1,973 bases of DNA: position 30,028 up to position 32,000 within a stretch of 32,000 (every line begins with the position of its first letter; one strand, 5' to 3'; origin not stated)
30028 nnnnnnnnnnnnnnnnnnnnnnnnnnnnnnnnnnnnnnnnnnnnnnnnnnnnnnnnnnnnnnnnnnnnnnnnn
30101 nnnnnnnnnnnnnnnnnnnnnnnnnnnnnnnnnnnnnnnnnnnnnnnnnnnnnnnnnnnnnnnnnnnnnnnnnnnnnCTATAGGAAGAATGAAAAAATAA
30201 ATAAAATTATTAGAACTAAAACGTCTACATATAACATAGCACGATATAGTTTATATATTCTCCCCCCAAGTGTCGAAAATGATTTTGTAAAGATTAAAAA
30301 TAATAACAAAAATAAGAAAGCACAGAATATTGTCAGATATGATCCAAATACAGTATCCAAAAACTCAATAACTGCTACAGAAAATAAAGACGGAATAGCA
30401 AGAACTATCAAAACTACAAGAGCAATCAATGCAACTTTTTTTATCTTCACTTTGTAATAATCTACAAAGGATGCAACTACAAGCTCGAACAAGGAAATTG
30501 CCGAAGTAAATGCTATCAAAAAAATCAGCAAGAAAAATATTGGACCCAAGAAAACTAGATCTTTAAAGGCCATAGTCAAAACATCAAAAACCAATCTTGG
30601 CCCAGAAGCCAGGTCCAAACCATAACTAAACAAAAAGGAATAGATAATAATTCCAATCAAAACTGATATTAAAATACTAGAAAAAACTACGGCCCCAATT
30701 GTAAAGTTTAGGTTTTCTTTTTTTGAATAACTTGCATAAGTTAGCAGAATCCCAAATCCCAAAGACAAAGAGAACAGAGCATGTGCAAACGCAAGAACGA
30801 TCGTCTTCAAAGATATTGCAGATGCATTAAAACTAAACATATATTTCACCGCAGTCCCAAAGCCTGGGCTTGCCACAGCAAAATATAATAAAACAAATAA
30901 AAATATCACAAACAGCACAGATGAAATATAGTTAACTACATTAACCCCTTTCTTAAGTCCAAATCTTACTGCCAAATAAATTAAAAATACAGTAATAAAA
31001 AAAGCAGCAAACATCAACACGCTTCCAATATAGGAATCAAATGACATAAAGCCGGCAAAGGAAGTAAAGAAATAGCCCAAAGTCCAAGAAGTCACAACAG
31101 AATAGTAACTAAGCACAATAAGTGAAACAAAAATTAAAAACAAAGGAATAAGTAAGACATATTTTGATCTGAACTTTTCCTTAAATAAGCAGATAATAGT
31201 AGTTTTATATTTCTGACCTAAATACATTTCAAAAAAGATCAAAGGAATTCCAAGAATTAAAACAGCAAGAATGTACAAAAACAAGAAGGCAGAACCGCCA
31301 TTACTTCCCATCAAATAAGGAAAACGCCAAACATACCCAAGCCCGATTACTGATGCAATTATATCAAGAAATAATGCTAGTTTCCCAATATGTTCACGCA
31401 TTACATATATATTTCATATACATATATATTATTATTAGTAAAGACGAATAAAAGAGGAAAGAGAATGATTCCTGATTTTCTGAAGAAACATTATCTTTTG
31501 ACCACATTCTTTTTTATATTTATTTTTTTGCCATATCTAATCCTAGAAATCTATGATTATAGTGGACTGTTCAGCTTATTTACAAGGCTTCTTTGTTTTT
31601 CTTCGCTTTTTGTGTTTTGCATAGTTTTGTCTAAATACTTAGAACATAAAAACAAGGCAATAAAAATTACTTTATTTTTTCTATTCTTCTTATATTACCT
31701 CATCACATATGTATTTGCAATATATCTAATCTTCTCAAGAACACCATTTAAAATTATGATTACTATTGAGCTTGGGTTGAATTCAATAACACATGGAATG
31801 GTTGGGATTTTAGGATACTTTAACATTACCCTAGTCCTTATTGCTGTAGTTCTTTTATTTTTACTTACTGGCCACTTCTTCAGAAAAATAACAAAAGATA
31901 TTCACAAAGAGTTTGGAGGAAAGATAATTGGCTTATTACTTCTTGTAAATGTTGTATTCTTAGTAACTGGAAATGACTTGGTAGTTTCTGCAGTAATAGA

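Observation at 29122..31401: Intact GAF-GGDEF diguanylate cyclase, coupled to an NSS transporter, in an archaeal genome context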

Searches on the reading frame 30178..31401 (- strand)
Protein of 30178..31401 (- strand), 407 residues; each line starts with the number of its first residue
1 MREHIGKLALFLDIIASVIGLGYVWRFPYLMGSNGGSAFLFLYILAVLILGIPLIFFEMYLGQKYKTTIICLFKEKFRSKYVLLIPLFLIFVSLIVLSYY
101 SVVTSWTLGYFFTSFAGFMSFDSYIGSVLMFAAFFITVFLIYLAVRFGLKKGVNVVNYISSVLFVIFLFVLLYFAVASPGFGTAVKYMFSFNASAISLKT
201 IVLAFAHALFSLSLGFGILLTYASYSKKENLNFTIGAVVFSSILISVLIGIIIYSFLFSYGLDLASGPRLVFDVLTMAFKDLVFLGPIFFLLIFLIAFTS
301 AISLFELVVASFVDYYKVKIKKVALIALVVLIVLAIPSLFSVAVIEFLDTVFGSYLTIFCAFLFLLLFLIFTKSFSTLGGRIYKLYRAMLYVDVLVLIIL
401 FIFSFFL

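Call 6: search_protein_families(library=pfam, proteins=[window:30178-31401:-], max_evalue=0.01)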
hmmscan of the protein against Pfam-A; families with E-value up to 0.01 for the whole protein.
window:30178-31401:- (407 aa): 1 family
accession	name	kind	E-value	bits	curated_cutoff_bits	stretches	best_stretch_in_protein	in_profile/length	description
PF00209.24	SNF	-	1.4e-31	110.2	27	2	6-119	6-117/524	Sodium:neurotransmitter symporter family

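Call 37: search_solved_structures(query=window:30178-31401:-, max_evalue=0.001, show_alignments=1)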
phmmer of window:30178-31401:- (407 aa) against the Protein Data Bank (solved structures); distinct sequences matched with E-value up to 0.001: 104 (the best 60 are shown).
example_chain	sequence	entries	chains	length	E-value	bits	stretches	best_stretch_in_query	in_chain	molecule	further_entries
4us3_A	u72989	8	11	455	3.1e-37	132.2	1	6-382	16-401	TRANSPORTER | Sodium-dependent transporter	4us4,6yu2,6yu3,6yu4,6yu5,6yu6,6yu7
6nle_A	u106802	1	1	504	9.9e-22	81.2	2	2-118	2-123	Na(+):neurotransmitter symporter (Snf family)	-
3gjc_A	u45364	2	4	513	1.9e-21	80.2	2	2-118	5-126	Transporter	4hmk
4hod_A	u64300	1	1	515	1.9e-21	80.2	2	2-118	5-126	Transporter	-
6xwm_A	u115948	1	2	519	2e-21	80.2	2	2-118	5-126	Na(+):neurotransmitter symporter (Snf family)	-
7lqk_A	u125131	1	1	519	2.3e-21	79.9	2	2-118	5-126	Na(+):neurotransmitter symporter (Snf family)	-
3gjd_A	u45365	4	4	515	3.3e-21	79.4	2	2-118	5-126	Transporter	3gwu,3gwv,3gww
7dii_A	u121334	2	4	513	3.3e-21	79.4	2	2-118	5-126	Na(+):neurotransmitter symporter (Snf family)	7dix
8ft4_A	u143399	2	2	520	3.9e-21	79.2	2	2-118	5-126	Na(+):neurotransmitter symporter (Snf family)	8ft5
2a65_A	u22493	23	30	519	3.9e-21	79.2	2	2-118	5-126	Na(+):neurotransmitter symporter (Snf family) | Transporter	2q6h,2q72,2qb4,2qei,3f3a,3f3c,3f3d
7lql_A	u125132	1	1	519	4.3e-21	79.1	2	2-118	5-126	Na(+):neurotransmitter symporter (Snf family)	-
6m47_A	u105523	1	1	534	4.4e-21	79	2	5-121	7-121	Sodium-dependent dopamine transporter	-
6m0z_A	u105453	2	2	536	4.5e-21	79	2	5-121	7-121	Sodium-dependent dopamine transporter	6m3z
6m2r_A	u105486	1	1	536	5e-21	78.8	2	5-121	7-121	Sodium-dependent dopamine transporter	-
2qju_A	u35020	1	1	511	5.2e-21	78.8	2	3-118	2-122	Transporter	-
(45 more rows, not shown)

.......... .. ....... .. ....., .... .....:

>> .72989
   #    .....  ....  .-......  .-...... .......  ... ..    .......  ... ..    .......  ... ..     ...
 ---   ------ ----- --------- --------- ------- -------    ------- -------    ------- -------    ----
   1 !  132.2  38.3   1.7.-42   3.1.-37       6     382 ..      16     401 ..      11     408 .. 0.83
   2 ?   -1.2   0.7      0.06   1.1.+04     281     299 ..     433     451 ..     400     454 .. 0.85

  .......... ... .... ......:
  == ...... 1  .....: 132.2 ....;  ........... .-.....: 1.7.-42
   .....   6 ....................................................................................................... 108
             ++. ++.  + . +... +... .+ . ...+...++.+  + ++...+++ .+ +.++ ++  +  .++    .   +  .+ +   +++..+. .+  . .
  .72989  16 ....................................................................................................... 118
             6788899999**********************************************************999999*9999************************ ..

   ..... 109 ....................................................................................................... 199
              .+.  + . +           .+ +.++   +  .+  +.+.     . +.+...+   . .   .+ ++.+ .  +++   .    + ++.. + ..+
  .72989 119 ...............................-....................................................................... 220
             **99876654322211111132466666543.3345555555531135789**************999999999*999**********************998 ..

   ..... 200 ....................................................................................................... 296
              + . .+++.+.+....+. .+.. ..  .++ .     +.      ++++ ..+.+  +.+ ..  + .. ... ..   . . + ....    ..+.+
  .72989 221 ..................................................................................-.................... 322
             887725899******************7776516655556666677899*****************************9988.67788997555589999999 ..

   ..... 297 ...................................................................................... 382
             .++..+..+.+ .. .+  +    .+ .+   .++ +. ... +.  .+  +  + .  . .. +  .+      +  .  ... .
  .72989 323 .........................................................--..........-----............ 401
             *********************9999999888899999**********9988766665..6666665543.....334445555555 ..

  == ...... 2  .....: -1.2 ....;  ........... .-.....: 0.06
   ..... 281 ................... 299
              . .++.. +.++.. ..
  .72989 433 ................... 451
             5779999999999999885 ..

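Call 49: search_protein_families(library=ncbifam, proteins=[window:30178-31401:-], max_evalue=0.001)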
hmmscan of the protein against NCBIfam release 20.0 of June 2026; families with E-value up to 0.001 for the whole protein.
window:30178-31401:- (407 aa): 1 family
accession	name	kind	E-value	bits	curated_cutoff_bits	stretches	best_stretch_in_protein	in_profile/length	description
NF037979.1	Na_transp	subfamily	6.9e-21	74.7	50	1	11-405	9-399/419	sodium-dependent transporter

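Call 51: find_homologous_proteins(query=window:30178-31401:-, max_evalue=1e-10)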
Query window:30178-31401:- (407 aa): 2374 proteins with E <= 1e-10 among 8000 candidates; the best 120 are listed.
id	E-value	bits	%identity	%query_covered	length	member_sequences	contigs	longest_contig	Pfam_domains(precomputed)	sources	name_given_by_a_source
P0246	8.9e-218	741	91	100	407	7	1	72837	PF00209.25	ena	-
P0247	1.3e-205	701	85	100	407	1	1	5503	PF00209.25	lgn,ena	-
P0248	4.2e-135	469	59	97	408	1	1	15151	PF00209.25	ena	-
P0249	7.6e-133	462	59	97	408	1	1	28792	PF00209.25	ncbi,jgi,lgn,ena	-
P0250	4.2e-76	275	53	68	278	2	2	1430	PF00209.25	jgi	jgi:NSS family neurotransmitter:Na+ symporter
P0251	1.4e-48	184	35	81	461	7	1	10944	PF00209.25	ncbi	-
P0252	6.1e-48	182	35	86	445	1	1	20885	PF00209.25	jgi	jgi:NSS family neurotransmitter:Na+ symporter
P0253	7.4e-48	182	34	85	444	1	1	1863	PF00209.25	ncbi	-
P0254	3.0e-47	180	36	86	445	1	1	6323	PF00209.25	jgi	jgi:NSS family neurotransmitter:Na+ symporter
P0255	2.9e-46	177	37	82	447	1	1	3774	PF00209.25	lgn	-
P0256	2.6e-45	174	36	83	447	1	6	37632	PF00209.25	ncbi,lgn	-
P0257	2.8e-45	174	36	83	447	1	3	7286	PF00209.25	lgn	-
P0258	3.0e-45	173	32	85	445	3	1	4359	PF00209.25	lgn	-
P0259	4.1e-45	173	34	84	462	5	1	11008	PF00209.25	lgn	-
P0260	4.2e-45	173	36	83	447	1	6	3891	PF00209.25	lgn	-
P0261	4.3e-45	173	36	83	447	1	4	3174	PF00209.25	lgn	-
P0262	5.6e-45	173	35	83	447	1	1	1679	PF00209.25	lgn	-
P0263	6.5e-45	172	32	84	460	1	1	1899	PF00209.25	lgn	-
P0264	7.3e-45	172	35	84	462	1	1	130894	PF00209.25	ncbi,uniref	ncbi:sodium-dependent transporter [Shivajiella indica]|uniref:Transporter n=1 Tax=Shivajiella indica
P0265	1.0e-44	172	32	90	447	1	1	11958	PF00209.25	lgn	-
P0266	1.6e-44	171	35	83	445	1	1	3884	PF00209.25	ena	-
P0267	1.8e-44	171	34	84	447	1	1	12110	PF00209.25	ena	-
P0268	2.6e-44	170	34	83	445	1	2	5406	PF00209.25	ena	-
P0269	3.0e-44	170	35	80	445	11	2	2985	PF00209.25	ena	-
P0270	3.2e-44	170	34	85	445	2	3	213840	PF00209.25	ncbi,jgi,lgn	-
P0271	4.2e-44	170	36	83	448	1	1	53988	PF00209.25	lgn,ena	-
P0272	4.3e-44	170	35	84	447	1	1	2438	PF00209.25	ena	-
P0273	4.7e-44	170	35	83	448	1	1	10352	PF00209.25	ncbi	-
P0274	5.4e-44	169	35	80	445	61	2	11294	PF00209.25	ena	-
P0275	5.4e-44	169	33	80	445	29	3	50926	PF00209.25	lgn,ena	-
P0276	6.0e-44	169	35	83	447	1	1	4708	PF00209.25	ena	-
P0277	6.2e-44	169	34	84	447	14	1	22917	PF00209.25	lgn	-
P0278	6.9e-44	169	34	84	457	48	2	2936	PF00209.25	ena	-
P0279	7.0e-44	169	35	80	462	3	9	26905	PF00209.25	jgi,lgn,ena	-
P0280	7.2e-44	169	34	84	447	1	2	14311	PF00209.25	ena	-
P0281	1.0e-43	168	33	78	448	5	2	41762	PF00209.25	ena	-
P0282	1.1e-43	168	36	82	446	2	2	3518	PF00209.25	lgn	-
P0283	1.2e-43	168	32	84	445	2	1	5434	PF00209.25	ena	-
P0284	1.3e-43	168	35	87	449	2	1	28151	PF00209.25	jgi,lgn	-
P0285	1.4e-43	168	35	83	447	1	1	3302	PF00209.25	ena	-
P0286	1.4e-43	168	33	81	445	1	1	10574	PF00209.25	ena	-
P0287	2.3e-43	167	33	83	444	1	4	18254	PF00209.25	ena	-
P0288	2.4e-43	167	35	78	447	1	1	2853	PF00209.25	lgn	-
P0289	2.4e-43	167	35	78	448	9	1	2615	PF00209.25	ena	-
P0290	2.7e-43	167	34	97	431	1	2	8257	PF00209.25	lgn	-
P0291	2.8e-43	167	36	83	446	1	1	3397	PF00209.25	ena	-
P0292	2.8e-43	167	33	91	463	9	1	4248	PF00209.25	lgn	-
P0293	3.0e-43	167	34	83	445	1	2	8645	PF00209.25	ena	-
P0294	3.0e-43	167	35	83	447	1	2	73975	PF00209.25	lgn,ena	-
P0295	3.1e-43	167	34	87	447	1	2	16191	PF00209.25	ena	-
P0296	3.3e-43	167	34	82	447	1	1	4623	PF00209.25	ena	-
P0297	3.3e-43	167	34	83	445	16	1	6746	PF00209.25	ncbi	-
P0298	3.4e-43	167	33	81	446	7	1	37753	PF00209.25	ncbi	-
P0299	3.4e-43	167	36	77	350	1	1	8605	PF00209.25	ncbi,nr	ncbi:MAG: sodium-dependent transporter, partial [Bacteroidales bacterium]|nr:sodium-dependent transp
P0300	3.5e-43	167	35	80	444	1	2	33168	PF00209.25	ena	-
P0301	3.5e-43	167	36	78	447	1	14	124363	PF00209.25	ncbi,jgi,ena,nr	ncbi:MAG: sodium-dependent transporter [Bacteroidales bacterium]|nr:sodium-dependent transporter [Ba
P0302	3.6e-43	167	35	83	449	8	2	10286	PF00209.25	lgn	-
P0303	3.6e-43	167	36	77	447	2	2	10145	PF00209.25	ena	-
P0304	3.6e-43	167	33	80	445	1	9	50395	PF00209.25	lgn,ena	-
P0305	3.7e-43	167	34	84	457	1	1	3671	PF00209.25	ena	-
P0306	4.0e-43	167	34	83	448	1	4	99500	PF00209.25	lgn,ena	-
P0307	4.0e-43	166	35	80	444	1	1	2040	PF00209.25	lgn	-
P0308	4.3e-43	166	33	84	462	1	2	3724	PF00209.25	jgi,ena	jgi:NSS family neurotransmitter:Na+ symporter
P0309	4.3e-43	166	35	84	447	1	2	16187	PF00209.25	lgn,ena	-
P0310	4.3e-43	166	36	81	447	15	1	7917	PF00209.25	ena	-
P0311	4.5e-43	166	35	83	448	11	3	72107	PF00209.25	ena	-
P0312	4.7e-43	166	35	82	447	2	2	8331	PF00209.25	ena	-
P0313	4.9e-43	166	34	82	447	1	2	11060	PF00209.25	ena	-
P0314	4.9e-43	166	35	83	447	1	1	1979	PF00209.25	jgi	jgi:NSS family neurotransmitter:Na+ symporter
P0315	5.1e-43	166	33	82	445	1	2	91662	PF00209.25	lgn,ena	-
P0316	5.2e-43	166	34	83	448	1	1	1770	PF00209.25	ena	-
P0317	5.3e-43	166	35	78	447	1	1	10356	PF00209.25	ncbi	-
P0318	5.4e-43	166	35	78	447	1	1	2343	PF00209.25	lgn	-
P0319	5.4e-43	166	34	82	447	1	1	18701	PF00209.25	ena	-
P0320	5.5e-43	166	35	81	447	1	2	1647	PF00209.25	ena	-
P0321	5.9e-43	166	34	80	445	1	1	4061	PF00209.25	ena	-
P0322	6.0e-43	166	33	80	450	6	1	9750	PF00209.25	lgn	-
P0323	6.3e-43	166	35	83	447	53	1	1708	PF00209.25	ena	-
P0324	7.1e-43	166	34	81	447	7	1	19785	PF00209.25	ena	-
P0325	7.5e-43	166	33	88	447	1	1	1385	PF00209.25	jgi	jgi:NSS family neurotransmitter:Na+ symporter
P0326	7.9e-43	166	33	85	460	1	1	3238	PF00209.25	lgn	-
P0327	8.2e-43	165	33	81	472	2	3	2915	PF00209.25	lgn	-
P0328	8.8e-43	165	34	83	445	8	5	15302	PF00209.25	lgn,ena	-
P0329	8.9e-43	165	35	78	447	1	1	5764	PF00209.25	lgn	-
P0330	9.0e-43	165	36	78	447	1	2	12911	PF00209.25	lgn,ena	-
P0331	9.2e-43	165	33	80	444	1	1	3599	PF00209.25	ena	-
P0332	9.4e-43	165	35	77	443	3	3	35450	PF00209.25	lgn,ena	-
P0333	9.6e-43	165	34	82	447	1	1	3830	PF00209.25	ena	-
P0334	9.8e-43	165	34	83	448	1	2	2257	PF00209.25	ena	-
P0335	9.9e-43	165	34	82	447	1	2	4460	PF00209.25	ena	-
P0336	1.0e-42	165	35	78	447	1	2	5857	PF00209.25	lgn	-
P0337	1.0e-42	165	34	83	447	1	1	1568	PF00209.25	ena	-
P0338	1.0e-42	165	34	80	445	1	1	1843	PF00209.25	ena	-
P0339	1.0e-42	165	34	78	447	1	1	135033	PF00209.25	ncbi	-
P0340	1.1e-42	165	34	83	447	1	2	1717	PF00209.25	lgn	-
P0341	1.1e-42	165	35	78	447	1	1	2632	PF00209.25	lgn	-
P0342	1.1e-42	165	35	80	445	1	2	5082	PF00209.25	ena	-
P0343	1.1e-42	165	35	84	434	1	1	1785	PF00209.25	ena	-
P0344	1.2e-42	165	34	82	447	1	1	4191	PF00209.25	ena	-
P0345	1.2e-42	165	36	78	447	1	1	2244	PF00209.25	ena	-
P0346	1.3e-42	165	34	83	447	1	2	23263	PF00209.25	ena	-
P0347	1.3e-42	165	35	83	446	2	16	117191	PF00209.25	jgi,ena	-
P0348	1.4e-42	165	35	79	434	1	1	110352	PF00209.25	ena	-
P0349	1.4e-42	165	34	83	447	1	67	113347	PF00209.25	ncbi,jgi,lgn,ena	jgi:NSS family neurotransmitter:Na+ symporter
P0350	1.4e-42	165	35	78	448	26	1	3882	PF00209.25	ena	-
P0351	1.4e-42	165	34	83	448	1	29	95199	PF00209.25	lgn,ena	-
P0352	1.4e-42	165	34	83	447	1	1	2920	PF00209.25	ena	-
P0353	1.4e-42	165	34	83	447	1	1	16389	PF00209.25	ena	-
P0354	1.4e-42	165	33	80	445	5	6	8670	PF00209.25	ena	-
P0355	1.5e-42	165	33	83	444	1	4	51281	PF00209.25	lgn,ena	-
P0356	1.5e-42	165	34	83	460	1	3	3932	PF00209.25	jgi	jgi:NSS family neurotransmitter:Na+ symporter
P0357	1.6e-42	165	34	83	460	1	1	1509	PF00209.25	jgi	jgi:NSS family neurotransmitter:Na+ symporter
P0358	1.6e-42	165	33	83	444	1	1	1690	PF00209.25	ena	-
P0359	1.6e-42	165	35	78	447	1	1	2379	PF00209.25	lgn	-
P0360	1.6e-42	164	35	76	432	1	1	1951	PF00209.25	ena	-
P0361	1.7e-42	164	33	89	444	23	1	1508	PF00209.25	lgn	-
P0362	1.7e-42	164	33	83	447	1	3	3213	PF00209.25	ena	-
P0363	1.7e-42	164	34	83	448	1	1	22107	PF00209.25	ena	-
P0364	1.7e-42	164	32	80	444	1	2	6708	PF00209.25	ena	-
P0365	1.7e-42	164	33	83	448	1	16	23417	PF00209.25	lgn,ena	-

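Call 52: find_encoding_contigs(protein=P0246, flank=10000, max_places=3)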
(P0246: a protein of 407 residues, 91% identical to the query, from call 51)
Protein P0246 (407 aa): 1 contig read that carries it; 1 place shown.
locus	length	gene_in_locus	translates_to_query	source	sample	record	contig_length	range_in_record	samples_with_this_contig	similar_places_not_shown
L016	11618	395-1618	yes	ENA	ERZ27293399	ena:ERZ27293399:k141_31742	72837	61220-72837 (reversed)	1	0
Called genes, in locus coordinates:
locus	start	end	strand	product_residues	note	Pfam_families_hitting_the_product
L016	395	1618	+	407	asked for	PF00209:SNF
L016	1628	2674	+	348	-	PF00990:GGDEF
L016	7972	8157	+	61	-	-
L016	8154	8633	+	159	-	-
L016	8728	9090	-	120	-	-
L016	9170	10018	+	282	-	PF00565:SNase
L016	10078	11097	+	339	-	PF13793:Pribosyltran_N, PF00156:Pribosyltran, PF14572:Pribosyl_synth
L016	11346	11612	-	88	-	-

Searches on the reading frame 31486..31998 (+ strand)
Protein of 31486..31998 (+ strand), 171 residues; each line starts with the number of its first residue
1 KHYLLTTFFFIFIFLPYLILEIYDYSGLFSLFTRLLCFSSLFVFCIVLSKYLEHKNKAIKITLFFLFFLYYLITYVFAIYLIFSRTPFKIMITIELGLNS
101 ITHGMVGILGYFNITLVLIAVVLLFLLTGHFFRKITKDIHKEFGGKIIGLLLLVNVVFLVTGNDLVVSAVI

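Call 63: search_protein_families(library=pfam, proteins=[window:31486-31998:+], max_evalue=0.001)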
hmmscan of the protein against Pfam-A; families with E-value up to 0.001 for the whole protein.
window:31486-31998:+ (171 aa): 0 families
